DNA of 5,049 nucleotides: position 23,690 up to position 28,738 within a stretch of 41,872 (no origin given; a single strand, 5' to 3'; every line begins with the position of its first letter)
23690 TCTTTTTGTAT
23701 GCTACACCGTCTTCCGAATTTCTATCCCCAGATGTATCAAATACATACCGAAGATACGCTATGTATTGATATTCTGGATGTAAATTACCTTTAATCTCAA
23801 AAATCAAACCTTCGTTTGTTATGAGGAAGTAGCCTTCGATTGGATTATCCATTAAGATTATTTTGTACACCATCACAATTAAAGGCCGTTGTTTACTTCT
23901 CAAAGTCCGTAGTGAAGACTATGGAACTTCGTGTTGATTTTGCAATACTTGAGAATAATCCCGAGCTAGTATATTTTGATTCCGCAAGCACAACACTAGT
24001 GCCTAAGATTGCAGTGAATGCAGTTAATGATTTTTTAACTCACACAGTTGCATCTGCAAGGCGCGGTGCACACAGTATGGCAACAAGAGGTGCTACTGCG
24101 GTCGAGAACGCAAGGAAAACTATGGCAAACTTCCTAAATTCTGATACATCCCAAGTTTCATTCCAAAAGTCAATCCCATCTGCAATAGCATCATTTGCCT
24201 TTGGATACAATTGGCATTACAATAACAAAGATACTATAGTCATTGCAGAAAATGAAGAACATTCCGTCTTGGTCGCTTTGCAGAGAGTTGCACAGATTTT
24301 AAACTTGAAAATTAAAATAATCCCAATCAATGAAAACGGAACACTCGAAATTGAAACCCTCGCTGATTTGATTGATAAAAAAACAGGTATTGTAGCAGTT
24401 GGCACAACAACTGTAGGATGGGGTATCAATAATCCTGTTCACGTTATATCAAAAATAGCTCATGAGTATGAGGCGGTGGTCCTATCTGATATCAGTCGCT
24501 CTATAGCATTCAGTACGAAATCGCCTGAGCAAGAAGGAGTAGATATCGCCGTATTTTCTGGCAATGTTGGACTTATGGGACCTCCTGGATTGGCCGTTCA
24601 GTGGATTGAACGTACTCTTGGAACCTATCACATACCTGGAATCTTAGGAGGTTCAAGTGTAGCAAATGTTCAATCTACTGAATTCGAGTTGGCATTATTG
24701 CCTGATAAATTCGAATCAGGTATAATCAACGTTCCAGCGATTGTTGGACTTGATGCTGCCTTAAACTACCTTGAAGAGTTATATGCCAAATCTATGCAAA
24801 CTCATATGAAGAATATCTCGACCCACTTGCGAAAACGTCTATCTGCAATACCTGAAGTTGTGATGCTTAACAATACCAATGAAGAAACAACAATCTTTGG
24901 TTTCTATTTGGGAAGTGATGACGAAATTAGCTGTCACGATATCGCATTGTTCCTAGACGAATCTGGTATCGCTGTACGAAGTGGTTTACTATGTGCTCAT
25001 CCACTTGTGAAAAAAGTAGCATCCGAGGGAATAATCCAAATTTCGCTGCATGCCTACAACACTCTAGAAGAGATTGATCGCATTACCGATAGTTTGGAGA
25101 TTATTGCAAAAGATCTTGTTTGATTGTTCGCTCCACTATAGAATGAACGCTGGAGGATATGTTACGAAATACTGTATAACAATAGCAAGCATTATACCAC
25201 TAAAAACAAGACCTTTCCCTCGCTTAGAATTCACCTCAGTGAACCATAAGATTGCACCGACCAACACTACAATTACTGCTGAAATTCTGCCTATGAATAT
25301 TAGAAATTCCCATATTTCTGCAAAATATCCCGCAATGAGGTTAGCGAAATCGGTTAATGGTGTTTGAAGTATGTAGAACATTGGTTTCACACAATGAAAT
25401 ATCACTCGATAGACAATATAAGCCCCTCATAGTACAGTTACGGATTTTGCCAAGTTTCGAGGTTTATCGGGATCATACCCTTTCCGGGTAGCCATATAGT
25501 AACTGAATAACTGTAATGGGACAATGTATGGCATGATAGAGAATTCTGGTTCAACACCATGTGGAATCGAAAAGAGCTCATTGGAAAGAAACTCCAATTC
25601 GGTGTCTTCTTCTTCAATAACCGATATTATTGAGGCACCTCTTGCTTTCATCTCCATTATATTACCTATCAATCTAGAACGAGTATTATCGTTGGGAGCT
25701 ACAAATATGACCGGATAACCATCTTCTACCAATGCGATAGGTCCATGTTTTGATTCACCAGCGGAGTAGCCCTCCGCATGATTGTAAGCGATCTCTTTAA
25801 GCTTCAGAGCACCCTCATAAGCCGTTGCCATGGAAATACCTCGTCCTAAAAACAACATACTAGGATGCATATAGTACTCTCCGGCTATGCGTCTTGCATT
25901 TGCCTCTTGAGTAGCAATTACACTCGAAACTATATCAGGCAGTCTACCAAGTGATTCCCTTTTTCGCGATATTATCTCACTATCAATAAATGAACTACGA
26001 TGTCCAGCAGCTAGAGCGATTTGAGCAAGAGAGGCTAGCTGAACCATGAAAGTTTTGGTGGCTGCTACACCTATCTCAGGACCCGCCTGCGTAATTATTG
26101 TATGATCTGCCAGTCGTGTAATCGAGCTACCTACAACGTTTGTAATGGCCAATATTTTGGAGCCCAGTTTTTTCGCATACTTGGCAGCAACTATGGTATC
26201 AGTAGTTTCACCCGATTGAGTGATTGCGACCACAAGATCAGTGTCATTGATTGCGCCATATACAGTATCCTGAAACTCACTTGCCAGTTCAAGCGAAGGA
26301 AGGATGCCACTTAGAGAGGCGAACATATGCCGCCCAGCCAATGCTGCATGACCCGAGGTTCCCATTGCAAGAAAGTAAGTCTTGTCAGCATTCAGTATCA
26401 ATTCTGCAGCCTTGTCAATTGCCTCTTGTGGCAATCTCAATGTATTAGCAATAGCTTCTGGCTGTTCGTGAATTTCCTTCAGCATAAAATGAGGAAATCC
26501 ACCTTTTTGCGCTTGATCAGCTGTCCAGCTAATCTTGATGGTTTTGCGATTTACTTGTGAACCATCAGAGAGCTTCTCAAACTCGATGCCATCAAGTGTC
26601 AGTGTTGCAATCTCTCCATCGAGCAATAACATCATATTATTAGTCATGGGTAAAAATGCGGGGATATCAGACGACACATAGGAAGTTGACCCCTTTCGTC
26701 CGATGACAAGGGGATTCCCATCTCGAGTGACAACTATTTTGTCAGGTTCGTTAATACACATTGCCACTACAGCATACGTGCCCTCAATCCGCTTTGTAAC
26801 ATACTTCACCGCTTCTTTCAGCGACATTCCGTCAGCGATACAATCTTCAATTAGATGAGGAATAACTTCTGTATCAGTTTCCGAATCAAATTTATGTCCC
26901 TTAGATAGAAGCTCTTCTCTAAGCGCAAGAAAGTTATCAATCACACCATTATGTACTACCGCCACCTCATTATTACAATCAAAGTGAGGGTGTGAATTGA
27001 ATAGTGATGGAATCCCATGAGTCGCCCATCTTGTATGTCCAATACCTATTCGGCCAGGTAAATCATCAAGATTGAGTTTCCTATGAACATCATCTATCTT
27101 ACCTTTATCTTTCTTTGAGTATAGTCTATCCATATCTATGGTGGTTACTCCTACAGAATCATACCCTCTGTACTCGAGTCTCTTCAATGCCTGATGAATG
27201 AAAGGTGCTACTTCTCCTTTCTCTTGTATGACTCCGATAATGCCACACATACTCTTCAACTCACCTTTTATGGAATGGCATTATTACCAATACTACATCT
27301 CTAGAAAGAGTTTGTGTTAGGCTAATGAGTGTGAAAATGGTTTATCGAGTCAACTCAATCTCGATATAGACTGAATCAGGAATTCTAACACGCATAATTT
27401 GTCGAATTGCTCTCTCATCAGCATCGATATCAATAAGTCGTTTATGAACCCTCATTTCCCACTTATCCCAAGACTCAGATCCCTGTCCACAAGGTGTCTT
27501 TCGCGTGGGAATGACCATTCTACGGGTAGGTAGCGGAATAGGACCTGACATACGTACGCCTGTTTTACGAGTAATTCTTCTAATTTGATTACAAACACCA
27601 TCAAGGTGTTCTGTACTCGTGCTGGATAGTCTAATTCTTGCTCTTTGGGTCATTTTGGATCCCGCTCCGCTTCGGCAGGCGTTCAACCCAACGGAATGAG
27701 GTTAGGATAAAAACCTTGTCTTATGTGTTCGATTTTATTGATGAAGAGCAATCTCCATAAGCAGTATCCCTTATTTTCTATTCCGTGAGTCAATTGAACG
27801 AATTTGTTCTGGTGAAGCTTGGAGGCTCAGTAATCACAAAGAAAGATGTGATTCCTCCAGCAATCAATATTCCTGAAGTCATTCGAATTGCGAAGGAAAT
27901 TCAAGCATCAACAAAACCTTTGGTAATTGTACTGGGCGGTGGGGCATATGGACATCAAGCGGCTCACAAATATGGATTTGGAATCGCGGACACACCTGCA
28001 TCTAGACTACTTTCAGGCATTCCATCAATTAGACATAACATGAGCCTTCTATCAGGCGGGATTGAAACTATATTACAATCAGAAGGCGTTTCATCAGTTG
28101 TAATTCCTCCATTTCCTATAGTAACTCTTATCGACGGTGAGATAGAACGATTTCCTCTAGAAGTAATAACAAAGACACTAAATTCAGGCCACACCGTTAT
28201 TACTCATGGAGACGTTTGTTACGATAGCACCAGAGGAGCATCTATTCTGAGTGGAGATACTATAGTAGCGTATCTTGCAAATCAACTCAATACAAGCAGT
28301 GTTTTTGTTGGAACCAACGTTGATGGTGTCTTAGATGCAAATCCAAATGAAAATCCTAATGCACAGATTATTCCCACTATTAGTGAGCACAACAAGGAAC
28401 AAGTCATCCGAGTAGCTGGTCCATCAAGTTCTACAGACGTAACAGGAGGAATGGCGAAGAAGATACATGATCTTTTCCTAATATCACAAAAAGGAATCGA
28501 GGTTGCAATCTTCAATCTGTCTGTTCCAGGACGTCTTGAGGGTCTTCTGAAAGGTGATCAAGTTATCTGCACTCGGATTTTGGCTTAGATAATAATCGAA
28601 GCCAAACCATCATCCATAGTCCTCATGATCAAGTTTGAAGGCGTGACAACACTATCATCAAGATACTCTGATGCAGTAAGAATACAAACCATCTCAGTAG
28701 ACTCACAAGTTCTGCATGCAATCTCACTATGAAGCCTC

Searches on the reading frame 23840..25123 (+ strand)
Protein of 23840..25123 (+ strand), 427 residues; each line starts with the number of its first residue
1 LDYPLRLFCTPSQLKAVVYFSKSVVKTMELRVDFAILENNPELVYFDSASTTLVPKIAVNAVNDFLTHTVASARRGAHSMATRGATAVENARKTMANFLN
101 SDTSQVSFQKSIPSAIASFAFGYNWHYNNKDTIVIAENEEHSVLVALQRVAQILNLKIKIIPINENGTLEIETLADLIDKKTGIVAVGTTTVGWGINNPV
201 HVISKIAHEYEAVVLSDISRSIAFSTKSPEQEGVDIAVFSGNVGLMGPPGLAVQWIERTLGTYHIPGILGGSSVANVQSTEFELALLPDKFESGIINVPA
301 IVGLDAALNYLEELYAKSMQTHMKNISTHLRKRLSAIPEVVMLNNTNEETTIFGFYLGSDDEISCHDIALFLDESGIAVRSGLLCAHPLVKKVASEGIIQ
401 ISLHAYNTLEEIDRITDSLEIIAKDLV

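Call 18: search_protein_families(library=pfam, proteins=[window:23840-25123:+])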
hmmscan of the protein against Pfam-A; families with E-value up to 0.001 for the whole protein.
window:23840-25123:+ (427 aa): 1 family
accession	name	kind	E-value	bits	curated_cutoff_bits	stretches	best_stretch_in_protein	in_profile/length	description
PF00266.25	Aminotran_5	-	9.9e-79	265.4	21.5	1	44-414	1-370/371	Aminotransferase class-V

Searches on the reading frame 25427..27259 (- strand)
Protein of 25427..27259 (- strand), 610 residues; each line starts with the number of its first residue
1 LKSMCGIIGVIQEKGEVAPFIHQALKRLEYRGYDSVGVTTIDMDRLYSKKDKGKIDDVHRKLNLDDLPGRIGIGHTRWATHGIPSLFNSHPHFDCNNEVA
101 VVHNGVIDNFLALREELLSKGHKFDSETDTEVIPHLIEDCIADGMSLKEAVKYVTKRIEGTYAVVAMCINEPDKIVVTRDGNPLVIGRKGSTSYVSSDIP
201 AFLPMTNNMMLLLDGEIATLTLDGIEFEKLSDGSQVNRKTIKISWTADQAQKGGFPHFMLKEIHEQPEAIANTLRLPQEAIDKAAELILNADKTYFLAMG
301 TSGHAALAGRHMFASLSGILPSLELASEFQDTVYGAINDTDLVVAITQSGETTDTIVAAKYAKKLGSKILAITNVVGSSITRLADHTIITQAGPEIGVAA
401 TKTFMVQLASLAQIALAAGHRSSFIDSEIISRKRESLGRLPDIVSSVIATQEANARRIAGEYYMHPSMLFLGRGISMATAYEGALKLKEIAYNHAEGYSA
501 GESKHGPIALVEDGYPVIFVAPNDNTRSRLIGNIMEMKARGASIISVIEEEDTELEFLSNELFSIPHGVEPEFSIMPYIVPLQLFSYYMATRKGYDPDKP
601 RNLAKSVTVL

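Call 18: search_protein_families(library=pfam, proteins=[window:25427-27259:-])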
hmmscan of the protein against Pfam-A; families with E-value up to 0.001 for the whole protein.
window:25427-27259:- (610 aa): 4 families
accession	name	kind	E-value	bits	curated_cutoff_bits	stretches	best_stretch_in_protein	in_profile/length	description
PF01380.27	SIS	-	6.4e-53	178.5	25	2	288-416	2-130/131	SIS domain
PF13522.11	GATase_6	-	1.3e-19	71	27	1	69-198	10-130/130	Glutamine amidotransferase domain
PF13537.11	GATase_7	-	1.5e-16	60.9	25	1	91-203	15-122/123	Glutamine amidotransferase domain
PF13580.11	SIS_2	-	2.9e-07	31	27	0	333-373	95-137/138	SIS domain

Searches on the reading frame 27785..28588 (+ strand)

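Call 18: search_protein_families(library=pfam, proteins=[window:27785-28588:+])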
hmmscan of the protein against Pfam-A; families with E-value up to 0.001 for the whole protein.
window:27785-28588:+ (267 aa): 1 family
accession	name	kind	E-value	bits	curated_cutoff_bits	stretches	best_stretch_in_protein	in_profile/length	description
PF00696.33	AA_kinase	-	1.3e-38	133.5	24.9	1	7-244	2-234/234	Amino acid kinase family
